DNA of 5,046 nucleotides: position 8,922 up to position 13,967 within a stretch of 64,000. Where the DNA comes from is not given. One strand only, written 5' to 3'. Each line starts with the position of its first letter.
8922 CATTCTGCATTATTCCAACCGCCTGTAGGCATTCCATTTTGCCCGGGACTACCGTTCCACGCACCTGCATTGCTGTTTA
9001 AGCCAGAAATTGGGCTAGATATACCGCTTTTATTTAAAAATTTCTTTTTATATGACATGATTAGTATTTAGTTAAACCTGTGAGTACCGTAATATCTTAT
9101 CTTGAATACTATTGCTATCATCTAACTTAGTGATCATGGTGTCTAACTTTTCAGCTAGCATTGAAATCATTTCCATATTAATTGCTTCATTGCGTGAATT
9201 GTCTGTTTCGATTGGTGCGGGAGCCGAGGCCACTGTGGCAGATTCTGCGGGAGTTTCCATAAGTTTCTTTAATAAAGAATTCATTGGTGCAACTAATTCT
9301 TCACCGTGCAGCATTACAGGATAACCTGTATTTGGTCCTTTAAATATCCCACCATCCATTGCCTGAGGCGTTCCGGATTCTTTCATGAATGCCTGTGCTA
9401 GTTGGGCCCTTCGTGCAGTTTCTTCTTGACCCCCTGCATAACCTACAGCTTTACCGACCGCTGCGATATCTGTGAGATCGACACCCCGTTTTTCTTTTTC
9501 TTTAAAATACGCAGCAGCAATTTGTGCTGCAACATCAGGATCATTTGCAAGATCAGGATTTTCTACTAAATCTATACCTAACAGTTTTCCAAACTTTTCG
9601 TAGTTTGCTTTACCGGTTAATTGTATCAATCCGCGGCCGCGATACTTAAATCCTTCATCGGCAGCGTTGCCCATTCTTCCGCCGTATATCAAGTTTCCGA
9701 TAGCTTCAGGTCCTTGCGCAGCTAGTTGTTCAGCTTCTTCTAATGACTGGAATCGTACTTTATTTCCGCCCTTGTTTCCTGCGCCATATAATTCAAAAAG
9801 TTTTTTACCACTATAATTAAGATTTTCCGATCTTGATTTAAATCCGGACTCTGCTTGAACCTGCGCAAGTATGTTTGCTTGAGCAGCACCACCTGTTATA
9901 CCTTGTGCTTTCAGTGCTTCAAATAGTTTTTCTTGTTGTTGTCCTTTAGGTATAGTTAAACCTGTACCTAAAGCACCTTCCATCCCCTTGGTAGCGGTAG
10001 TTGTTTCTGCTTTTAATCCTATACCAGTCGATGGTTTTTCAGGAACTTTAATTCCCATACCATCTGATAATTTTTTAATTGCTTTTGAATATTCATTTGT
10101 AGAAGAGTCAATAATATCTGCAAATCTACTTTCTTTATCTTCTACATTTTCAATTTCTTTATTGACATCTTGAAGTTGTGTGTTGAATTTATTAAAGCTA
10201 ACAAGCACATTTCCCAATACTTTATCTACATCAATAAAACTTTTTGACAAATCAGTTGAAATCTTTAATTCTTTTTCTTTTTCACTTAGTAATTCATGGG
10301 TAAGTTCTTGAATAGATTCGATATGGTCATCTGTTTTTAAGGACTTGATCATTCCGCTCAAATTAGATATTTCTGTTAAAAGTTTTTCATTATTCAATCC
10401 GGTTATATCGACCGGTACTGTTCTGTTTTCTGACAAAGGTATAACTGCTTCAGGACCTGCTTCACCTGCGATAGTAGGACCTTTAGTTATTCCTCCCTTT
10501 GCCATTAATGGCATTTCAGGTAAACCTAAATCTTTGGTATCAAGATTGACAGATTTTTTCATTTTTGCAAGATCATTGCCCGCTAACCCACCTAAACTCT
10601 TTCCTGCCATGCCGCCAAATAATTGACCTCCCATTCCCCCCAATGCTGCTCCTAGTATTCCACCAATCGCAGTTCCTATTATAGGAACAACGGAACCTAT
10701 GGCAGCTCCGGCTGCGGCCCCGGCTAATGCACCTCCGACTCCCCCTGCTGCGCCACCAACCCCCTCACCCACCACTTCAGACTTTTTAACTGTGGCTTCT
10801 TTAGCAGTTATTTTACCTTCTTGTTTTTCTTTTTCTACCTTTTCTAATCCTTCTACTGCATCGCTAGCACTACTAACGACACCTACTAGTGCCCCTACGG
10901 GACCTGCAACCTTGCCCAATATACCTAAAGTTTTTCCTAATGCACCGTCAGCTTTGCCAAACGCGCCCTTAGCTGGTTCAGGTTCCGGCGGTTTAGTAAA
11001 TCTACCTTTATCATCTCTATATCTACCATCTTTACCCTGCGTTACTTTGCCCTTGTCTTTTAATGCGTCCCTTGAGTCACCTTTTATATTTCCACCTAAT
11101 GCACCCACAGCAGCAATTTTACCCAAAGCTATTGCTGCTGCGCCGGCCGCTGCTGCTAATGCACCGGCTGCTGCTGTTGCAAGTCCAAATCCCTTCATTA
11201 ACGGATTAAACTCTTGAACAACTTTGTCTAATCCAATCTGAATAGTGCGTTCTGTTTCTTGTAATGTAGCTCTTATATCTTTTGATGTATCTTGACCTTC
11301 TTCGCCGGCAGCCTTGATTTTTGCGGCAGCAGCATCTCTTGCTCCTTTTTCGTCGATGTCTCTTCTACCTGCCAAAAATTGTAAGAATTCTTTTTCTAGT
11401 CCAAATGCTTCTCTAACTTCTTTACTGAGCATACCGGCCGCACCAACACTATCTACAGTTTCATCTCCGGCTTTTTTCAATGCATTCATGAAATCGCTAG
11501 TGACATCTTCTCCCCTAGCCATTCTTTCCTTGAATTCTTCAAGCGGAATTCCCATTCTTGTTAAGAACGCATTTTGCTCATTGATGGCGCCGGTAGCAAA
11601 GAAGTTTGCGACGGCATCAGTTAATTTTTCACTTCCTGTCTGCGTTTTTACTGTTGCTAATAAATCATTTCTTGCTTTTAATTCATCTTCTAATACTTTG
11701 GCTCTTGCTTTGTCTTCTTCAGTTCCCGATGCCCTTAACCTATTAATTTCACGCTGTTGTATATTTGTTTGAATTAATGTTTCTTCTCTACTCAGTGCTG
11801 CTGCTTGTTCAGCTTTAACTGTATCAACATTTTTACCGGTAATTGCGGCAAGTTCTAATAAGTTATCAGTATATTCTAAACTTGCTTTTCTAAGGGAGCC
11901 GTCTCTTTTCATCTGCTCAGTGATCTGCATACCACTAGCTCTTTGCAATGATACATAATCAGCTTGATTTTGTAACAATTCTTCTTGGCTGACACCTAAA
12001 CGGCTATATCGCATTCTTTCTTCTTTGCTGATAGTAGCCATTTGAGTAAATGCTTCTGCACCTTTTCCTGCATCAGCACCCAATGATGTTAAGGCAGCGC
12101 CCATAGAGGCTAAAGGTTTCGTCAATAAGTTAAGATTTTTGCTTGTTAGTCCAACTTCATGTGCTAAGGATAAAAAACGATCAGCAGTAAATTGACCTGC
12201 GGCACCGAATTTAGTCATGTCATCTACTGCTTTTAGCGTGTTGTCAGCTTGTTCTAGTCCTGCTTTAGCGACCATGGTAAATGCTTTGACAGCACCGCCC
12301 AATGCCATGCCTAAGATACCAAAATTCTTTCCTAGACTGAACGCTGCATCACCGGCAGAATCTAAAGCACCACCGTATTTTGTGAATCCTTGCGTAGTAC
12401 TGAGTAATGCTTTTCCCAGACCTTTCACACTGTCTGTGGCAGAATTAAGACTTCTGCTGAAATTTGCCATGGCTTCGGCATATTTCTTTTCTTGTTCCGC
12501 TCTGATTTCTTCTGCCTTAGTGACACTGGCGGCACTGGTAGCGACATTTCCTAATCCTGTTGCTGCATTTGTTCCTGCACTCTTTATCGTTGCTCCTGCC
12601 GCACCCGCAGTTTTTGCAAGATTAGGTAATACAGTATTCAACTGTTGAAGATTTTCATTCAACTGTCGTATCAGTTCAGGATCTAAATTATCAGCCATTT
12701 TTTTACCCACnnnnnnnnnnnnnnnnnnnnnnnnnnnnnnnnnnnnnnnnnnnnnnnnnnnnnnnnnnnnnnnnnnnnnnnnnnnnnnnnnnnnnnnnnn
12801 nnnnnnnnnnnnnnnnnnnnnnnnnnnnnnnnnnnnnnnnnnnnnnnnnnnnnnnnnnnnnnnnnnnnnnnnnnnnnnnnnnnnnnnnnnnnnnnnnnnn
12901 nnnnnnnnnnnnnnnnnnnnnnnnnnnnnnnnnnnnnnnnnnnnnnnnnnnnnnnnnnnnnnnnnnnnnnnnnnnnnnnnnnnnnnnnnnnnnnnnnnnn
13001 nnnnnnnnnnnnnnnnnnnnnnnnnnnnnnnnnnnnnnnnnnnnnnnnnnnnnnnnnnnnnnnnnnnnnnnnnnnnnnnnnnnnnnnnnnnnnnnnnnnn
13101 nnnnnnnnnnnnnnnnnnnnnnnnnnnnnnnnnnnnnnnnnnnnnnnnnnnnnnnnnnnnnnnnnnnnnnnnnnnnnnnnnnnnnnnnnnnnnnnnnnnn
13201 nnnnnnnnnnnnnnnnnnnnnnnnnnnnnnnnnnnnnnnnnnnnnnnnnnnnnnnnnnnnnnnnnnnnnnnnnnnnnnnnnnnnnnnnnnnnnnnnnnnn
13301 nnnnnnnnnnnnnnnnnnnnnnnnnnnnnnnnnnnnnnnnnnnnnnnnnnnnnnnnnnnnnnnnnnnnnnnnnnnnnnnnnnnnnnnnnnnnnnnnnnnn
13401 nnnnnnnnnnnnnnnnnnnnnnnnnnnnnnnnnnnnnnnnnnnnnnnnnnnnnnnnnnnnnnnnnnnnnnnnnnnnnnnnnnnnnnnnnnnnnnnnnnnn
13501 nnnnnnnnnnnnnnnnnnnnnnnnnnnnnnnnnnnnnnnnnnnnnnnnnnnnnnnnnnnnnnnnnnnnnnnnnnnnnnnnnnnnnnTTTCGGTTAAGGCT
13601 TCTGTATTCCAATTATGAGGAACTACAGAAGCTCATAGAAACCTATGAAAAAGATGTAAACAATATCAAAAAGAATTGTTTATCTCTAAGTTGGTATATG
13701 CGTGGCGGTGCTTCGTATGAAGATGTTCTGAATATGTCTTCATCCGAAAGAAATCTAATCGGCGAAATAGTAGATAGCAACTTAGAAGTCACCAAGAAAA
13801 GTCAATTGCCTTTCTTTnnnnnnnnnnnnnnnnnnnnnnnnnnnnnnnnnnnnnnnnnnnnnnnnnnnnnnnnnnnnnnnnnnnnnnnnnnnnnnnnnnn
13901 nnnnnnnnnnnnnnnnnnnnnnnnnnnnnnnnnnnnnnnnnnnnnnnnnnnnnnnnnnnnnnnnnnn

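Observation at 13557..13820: Hidden -1 ribosomal frameshift fusing gp26-like and gp51-like chaperones (lambda G/GT logic in a T4-like phage)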

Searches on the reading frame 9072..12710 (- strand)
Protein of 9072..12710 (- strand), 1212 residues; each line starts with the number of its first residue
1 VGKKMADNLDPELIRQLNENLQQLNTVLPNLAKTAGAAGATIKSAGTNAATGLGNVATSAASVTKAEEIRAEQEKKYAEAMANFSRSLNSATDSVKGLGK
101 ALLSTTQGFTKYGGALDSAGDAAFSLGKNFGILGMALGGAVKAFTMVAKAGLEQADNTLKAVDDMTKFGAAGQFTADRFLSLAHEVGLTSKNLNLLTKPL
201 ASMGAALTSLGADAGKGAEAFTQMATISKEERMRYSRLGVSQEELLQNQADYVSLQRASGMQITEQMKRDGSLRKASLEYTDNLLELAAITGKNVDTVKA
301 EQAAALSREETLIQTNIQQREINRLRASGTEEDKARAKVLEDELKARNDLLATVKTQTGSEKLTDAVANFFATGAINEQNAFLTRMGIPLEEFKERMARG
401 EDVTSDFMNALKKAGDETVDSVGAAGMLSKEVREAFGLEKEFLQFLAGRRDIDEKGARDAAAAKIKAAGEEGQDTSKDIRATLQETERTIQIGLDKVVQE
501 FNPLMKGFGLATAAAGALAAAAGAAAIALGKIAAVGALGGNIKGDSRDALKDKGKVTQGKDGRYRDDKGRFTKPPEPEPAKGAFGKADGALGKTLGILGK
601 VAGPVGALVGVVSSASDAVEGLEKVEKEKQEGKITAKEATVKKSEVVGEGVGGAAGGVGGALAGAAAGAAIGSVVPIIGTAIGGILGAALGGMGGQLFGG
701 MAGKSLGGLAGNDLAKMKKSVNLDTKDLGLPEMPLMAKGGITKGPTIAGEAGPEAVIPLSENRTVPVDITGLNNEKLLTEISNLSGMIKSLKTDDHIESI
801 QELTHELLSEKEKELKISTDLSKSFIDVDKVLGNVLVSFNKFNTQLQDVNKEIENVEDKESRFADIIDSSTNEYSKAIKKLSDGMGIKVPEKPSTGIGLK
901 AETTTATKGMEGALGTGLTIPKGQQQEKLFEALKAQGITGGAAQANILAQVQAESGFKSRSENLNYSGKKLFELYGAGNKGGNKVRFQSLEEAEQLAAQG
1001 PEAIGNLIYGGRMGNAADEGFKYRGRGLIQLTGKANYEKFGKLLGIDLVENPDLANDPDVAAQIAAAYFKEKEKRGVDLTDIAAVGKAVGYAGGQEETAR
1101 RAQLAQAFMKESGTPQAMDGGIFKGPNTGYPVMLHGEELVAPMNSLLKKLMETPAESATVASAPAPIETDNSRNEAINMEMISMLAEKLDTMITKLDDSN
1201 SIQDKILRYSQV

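Call 7: search_protein_families(library=pfam, proteins=[window:9072-12710:-], max_evalue=0.01)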
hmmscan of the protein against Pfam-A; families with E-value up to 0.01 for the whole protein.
window:9072-12710:- (1212 aa): 2 families
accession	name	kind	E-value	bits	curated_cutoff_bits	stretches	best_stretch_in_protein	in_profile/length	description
PF00182.24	Glyco_hydro_19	-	6.9e-08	33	25.5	1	1018-1069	102-154/232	Chitinase class I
PF20667.3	Sec10_N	-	7.1e-06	26.6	27.4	0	840-885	6-51/118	Exocyst complex component Sec10, N-terminal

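Call 8: search_protein_families(library=phrogs, proteins=[window:9072-12710:-], max_evalue=0.01)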
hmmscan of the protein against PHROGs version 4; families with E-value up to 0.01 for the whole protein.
window:9072-12710:- (1212 aa): 18 families
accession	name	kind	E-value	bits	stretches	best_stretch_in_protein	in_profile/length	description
phrog_181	-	lysis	7e-43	148.6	1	781-1106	243-525/769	endolysin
phrog_26317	-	unknown function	2.1e-21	77.1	1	1003-1101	8-106/119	-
phrog_3201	-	tail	2.7e-21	76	1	903-1110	1987-2203/2408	tail fiber protein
phrog_794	-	tail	9.8e-20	71.8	1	456-713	474-685/763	tail length tape measure protein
phrog_24596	-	unknown function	4.5e-18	65.9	1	588-722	666-782/1052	-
phrog_16692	-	unknown function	1.7e-10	41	1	533-701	592-766/1107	-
phrog_9506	-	lysis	1.7e-08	35.5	1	1014-1086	79-160/330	endolysin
phrog_29753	-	unknown function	3.9e-07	30.5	1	1022-1064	276-318/374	-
phrog_11489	-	unknown function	5.1e-07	29.1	1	644-704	711-773/1717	-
phrog_14712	-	moron, auxiliary metabolic gene and host takeover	5.8e-07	30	1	1014-1088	81-165/322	chitinase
phrog_34863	-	unknown function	1.4e-06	27.7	1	606-705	356-449/966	-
phrog_1047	-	tail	2.3e-06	27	1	422-720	711-921/1251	tail associated lysin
phrog_23574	-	tail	2e-05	23.1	1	652-700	814-862/1441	tail length tape measure protein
phrog_34417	-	unknown function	2.8e-05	24.5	1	1007-1043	74-111/326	-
phrog_20938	-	unknown function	6.1e-05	22.3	1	587-705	738-852/1028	-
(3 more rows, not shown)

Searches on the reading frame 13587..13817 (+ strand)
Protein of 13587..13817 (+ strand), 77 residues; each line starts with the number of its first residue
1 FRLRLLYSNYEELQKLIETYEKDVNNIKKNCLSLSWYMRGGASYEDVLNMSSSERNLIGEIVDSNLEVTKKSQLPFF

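Call 7: search_protein_families(library=pfam, proteins=[window:13587-13817:+], max_evalue=0.01)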
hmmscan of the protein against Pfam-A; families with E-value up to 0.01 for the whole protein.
window:13587-13817:+ (77 aa): 0 families

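Call 8: search_protein_families(library=phrogs, proteins=[window:13587-13817:+], max_evalue=0.01)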
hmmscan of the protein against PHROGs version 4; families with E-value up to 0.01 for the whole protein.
window:13587-13817:+ (77 aa): 1 family
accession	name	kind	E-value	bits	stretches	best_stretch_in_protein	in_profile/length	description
phrog_27739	-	unknown function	0.0019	19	1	4-72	3-71/243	-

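Call 75: predict_structure(alignment_id=A3)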
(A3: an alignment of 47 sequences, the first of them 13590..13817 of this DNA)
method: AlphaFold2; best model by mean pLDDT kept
length: 76 residues; sequences in the alignment: 47
mean_pLDDT: 89.9   pTM: 0.65
mean pLDDT of the five models: 89.9, 88.6, 88.6, 87.9, 87.3
residues with pLDDT >= 90: 51; 70-90: 24; 50-70: 1; < 50: 0
segments of 3 or more residues with pLDDT < 50: none
pLDDT, mean of each block of 10 residues (from residue 1): 84 94 94 89 91 93 91 80
secondary structure, 60 per line:
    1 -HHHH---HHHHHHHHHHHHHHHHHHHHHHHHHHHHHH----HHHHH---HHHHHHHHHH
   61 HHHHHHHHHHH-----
elements in order: H2-5 H9-38 H43-47 H51-71

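Call 79: fold_search(model_id=the predicted structure, library=pdb)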
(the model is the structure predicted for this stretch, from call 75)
No match with E <= 0.001 here; weaker rows may still be real.
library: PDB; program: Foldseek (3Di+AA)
matches with E <= 10: 113; with E <= 0.001: 0
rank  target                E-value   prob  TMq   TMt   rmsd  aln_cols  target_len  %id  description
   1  7suk_5                4.0e+00  0.12  0.36  0.12   9.3        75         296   20  Structure of Bfr2-Lcp5 Complex Observed in the Small Subunit Processome Isolated from R2TP-depleted Yeast Cells (released 2022-07-06)
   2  2ga1_A                4.3e+00  0.06  0.29  0.24   8.3        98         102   12  Crystal structure of a duf433 member protein (ava_0674) from anabaena variabilis atcc 29413 at 2.00 A resolution (released 2006-03-28)
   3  2ga1_B                4.3e+00  0.08  0.25  0.21   5.5        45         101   16  Crystal structure of a duf433 member protein (ava_0674) from anabaena variabilis atcc 29413 at 2.00 A resolution (released 2006-03-28)
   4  4ypw                  4.3e+00  0.15  0.38  0.13   8.2        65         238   17  Crystal structure of TrmD, a M1G37 tRNA Methyltransferase with SAM-competitive compounds (released 2016-03-16)
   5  7oyc_h1               4.6e+00  0.08  0.27  0.20  12.9        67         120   19  Cryo-EM structure of the Xenopus egg 80S ribosome (released 2022-07-20)
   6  3sc3_B                4.9e+00  0.10  0.29  0.14   9.2        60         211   23  Crystal structure of a Putative DNA replication regulator Hda (Sama_1916) from SHEWANELLA AMAZONENSIS SB2B at 3.00 A r (released 2011-07-13)
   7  5cb1_B                4.9e+00  0.04  0.19  0.08  10.6        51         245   16  Apo enzyme of human Polymerase lambda (released 2016-02-24)
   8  7u51_H                4.9e+00  0.11  0.42  0.34   9.6        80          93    9  Nucleosome core particle with AP-site at SHL-6 (released 2022-09-07)
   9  8qfd_h                4.9e+00  0.07  0.27  0.20  14.8        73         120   20  UFL1 E3 ligase bound 60S ribosome (released 2024-02-21)
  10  4yq8                  5.2e+00  0.16  0.43  0.15   7.0        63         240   17  Crystal structure of TrmD, a M1G37 tRNA Methyltransferase with SAM-competitive compounds (released 2016-03-16)
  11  9l5s_V                5.2e+00  0.14  0.37  0.34   8.5        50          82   20  Cryo-EM structure of the thermophile spliceosome (state B*Q1) (released 2025-03-12)
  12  4uex_A                5.5e+00  0.04  0.24  0.23   6.8        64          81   17  Structure of human Saposin A at lysosomal pH (released 2015-07-15)
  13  4yq6                  5.5e+00  0.13  0.38  0.13   8.2        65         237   17  Crystal structure of TrmD, a M1G37 tRNA Methyltransferase with SAM-competitive compounds (released 2016-03-16)
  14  4yvi_B                5.5e+00  0.11  0.35  0.11   8.5        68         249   16  Crystal Structure of H. influenzae TrmD in complex with sinefungin and tRNA (released 2015-07-15)
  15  9d3n_D                5.5e+00  0.10  0.42  0.36   9.6        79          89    9  167-bp 5S rDNA nucleosome cross-linked with glutaraldehyde (released 2025-08-13)
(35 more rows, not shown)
